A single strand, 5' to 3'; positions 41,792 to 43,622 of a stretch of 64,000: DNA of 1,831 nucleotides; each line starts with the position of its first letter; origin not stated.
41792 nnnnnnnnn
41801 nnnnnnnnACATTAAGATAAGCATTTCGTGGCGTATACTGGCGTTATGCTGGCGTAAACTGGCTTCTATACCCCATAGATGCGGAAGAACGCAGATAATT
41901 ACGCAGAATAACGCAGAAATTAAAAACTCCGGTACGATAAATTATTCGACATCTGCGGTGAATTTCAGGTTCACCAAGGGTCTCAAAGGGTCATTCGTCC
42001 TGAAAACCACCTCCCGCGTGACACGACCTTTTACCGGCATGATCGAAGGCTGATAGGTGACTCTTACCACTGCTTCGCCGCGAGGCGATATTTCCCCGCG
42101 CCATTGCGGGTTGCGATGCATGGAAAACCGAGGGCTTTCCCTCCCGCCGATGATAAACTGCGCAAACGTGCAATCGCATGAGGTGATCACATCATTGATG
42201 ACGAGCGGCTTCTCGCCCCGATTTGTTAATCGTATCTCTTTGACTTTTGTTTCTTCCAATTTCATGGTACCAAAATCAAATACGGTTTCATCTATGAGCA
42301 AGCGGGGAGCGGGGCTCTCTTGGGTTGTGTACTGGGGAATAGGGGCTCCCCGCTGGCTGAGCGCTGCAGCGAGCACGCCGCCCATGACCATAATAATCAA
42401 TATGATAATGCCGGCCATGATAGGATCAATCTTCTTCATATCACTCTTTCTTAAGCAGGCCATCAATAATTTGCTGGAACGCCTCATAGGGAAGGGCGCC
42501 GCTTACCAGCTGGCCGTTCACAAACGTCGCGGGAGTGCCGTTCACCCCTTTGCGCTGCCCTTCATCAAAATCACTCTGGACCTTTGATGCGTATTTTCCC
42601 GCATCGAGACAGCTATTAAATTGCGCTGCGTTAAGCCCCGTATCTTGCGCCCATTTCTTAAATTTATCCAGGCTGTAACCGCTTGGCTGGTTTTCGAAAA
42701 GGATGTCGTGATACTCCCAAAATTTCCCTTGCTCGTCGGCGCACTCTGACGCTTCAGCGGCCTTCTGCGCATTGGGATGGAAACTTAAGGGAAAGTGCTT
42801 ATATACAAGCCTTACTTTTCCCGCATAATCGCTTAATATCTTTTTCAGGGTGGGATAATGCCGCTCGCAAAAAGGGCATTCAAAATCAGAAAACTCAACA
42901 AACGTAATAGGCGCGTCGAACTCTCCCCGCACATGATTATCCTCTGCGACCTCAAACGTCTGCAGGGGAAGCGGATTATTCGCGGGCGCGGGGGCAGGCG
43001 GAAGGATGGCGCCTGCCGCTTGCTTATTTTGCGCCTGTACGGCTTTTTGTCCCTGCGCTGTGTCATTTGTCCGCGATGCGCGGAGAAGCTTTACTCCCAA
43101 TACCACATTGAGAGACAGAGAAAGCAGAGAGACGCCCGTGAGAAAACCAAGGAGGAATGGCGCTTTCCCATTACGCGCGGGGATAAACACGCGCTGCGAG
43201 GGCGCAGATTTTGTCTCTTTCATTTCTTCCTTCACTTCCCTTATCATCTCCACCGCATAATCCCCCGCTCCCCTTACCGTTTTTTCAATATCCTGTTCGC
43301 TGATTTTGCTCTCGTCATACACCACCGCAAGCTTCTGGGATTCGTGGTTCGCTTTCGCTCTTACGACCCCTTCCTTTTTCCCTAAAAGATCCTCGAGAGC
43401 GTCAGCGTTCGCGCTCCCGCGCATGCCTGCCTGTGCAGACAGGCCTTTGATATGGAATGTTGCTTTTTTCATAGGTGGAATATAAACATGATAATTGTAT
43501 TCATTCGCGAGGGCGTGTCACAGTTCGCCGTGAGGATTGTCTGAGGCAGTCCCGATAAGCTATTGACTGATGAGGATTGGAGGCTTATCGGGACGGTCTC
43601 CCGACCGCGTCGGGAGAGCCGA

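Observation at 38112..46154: Eight-gene minus-strand copper and thiol-redox island with unusual HMA fusions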

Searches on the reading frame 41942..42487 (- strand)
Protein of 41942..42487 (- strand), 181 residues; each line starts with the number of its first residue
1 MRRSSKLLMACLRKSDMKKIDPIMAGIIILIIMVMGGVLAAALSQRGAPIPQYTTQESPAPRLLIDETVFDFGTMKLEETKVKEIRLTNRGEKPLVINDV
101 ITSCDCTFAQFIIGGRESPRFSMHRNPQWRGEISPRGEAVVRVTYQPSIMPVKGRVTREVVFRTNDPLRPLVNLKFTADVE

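Call 3: search_protein_families(library=pfam, proteins=[window:41942-42487:-], max_evalue=0.01)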
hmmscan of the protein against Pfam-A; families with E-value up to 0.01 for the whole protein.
window:41942-42487:- (181 aa): 5 families
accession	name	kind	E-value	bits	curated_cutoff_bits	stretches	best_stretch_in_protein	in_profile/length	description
PF07610.17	DUF1573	-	6.3e-13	49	26.1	1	65-111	3-49/98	Protein of unknown function (DUF1573)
PF22544.2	HYDIN_VesB_CFA65-like_Ig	-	5.4e-10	39.8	25.5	1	61-178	1-99/100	HYDIN/CFA65/VesB-like, Ig-like domain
PF22073.2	Cep192_D4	-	2e-05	25.2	35.5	1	61-148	2-81/112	Cep192 domain 4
PF24770.2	Ig-CFAP74_2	-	0.0013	19.7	27.4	0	65-93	3-31/185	CFAP74 second Ig-like domain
PF15780.11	ASH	-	0.004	17.8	27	0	71-170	15-96/98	Abnormal spindle-like microcephaly-assoc'd, ASPM-SPD-2-Hydin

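Call 4: search_protein_families(library=ncbifam, proteins=[window:41942-42487:-], max_evalue=0.01)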
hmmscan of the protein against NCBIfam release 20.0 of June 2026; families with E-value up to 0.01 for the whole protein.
window:41942-42487:- (181 aa): 2 families
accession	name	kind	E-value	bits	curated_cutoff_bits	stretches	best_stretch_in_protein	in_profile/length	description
NF041425.1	OS_HP2_seleno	subfamily_domain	1.9e-08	34.6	100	1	66-111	2-47/98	OS_HP2 family (seleno)protein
NF012200.0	choice_anch_D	domain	0.0037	17.8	45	1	56-119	10-62/108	choice-of-anchor D domain-containing protein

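Call 43: search_solved_structures(query=window:41942-42439:-, max_evalue=1, show_alignments=1)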
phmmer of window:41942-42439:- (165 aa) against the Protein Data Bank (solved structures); distinct sequences matched with E-value up to 1: 2.
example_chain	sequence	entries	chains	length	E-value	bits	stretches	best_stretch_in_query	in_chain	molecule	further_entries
2qsv_A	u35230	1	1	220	0.02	18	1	114-163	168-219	Uncharacterized protein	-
3or7_C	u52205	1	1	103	0.84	12.7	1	9-44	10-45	Voltage-gated potassium channel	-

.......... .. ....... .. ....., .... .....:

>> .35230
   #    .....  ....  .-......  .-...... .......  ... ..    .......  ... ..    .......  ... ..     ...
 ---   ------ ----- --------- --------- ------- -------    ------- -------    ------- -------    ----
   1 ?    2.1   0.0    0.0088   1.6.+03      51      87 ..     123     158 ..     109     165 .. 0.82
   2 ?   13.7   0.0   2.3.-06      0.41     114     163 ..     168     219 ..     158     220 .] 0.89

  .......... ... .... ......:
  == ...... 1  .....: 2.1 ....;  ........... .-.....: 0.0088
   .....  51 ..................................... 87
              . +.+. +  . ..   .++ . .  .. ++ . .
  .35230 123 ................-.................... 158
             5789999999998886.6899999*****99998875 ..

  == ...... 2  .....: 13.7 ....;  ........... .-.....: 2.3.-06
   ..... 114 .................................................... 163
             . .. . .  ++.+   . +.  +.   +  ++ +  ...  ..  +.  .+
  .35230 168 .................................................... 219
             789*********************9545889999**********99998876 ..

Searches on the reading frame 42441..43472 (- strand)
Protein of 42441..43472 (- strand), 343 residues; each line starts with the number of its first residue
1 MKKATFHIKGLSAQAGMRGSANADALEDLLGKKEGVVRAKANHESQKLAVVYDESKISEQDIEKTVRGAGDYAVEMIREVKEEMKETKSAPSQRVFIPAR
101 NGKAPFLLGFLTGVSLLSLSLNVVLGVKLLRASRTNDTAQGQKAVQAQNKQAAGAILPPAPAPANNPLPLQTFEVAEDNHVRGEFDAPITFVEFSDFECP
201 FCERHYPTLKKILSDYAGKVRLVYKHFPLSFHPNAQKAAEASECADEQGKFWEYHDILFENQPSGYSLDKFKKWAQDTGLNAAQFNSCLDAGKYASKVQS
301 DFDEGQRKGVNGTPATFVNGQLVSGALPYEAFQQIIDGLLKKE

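Call 3: search_protein_families(library=pfam, proteins=[window:42441-43472:-], max_evalue=0.01)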
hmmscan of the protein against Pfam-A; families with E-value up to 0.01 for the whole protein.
window:42441-43472:- (343 aa): 5 families
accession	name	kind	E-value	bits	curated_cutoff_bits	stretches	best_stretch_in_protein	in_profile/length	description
PF13462.12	Thioredoxin_4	-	2e-31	109.9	23.2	1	177-337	3-164/165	Thioredoxin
PF01323.26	DSBA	-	8.7e-21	75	25.6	1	192-336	3-190/191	DSBA-like thioredoxin domain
PF13098.12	Thioredoxin_2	-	1.8e-06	28.7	27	1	190-335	8-103/104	Thioredoxin-like domain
PF00403.32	HMA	-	0.0011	19.8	24.8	1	16-70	6-60/62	Heavy-metal-associated domain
PF13192.12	Thioredoxin_3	-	0.0033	17.9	24.8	0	297-331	35-69/76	Thioredoxin domain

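Call 4: search_protein_families(library=ncbifam, proteins=[window:42441-43472:-], max_evalue=0.01)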
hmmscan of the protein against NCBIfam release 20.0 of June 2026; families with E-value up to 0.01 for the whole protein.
window:42441-43472:- (343 aa): 7 families
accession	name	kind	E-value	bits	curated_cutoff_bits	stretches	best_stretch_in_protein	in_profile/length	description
NF041057.1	Rcas_1661_fam_Se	equivalog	7e-41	140.4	190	1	138-337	40-245/247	Rcas_1661 family thioredoxin-like (seleno)lipoprotein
NF033556.1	MerTP_fusion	equivalog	2.5e-05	24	180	1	15-70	127-182/186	mercuric transport protein MerTP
NF033795.1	chaper_CopZ_Bs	exception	4.9e-05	23.4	91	1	16-70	8-62/66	copper chaperone CopZ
TIGR00003.1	TIGR00003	subfamily_domain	0.00011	22.3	62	1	5-70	3-62/66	copper ion binding protein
NF033794.2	chaper_CopZ_Eh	exception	0.00079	19.5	95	1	4-72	2-63/68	copper chaperone CopZ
NF047695.1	ThlDiSintDsbAHaem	equivalog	0.0027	17.1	290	1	190-322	41-177/206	thiol:disulfide interchange protein DsbA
NF052402.1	ThlOxiredEpsilon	equivalog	0.0094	15.6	370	0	186-225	127-165/236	bifunctional thiol oxidoreductase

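Call 42: search_solved_structures(query=window:42441-43472:-, max_evalue=0.001, show_alignments=1)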
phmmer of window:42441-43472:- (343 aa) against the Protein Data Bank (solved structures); distinct sequences matched with E-value up to 0.001: 20.
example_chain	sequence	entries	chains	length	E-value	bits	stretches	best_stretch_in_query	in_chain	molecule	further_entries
4pwp_A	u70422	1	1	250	3.1e-21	79.4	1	176-342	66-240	DsbA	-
4pwo_A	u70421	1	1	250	4.5e-21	78.9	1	176-342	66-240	DsbA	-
7unn_A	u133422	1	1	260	4.8e-21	78.8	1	176-342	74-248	Thioredoxin domain-containing protein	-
7uno_A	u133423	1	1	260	1.1e-19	74.2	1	176-342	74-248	Thioredoxin domain-containing protein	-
3eu3_A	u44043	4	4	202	3.7e-17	66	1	180-341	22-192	BdbD | Disulfide bond formation protein D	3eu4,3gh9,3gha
3gyk_A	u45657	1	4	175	1e-14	57.9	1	181-338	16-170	27kDa outer membrane protein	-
4n30_A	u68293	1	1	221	1.1e-12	51.3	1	179-321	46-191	Protein disulfide isomerase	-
4gxz_A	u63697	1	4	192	2.4e-11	46.9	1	187-337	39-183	Suppression of copper sensitivity protein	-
6nen_A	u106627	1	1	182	4.7e-11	45.9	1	183-339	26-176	Copper resistance protein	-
6mhh_A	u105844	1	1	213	7.3e-11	45.3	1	183-339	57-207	Metal resistance protein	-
4xvw_A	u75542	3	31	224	8.4e-11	45.1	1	183-339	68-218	DsbA-like protein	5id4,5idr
3f4r_A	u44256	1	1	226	3e-09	40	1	180-318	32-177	Putative uncharacterized protein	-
3f4s_A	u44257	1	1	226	1.4e-08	37.8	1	180-318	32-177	Putative uncharacterized protein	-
3f4t_A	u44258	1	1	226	9.7e-07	31.8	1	180-318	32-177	Putative uncharacterized protein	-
7rgv_A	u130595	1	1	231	1.9e-05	27.5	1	188-326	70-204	Thioredoxin domain-containing protein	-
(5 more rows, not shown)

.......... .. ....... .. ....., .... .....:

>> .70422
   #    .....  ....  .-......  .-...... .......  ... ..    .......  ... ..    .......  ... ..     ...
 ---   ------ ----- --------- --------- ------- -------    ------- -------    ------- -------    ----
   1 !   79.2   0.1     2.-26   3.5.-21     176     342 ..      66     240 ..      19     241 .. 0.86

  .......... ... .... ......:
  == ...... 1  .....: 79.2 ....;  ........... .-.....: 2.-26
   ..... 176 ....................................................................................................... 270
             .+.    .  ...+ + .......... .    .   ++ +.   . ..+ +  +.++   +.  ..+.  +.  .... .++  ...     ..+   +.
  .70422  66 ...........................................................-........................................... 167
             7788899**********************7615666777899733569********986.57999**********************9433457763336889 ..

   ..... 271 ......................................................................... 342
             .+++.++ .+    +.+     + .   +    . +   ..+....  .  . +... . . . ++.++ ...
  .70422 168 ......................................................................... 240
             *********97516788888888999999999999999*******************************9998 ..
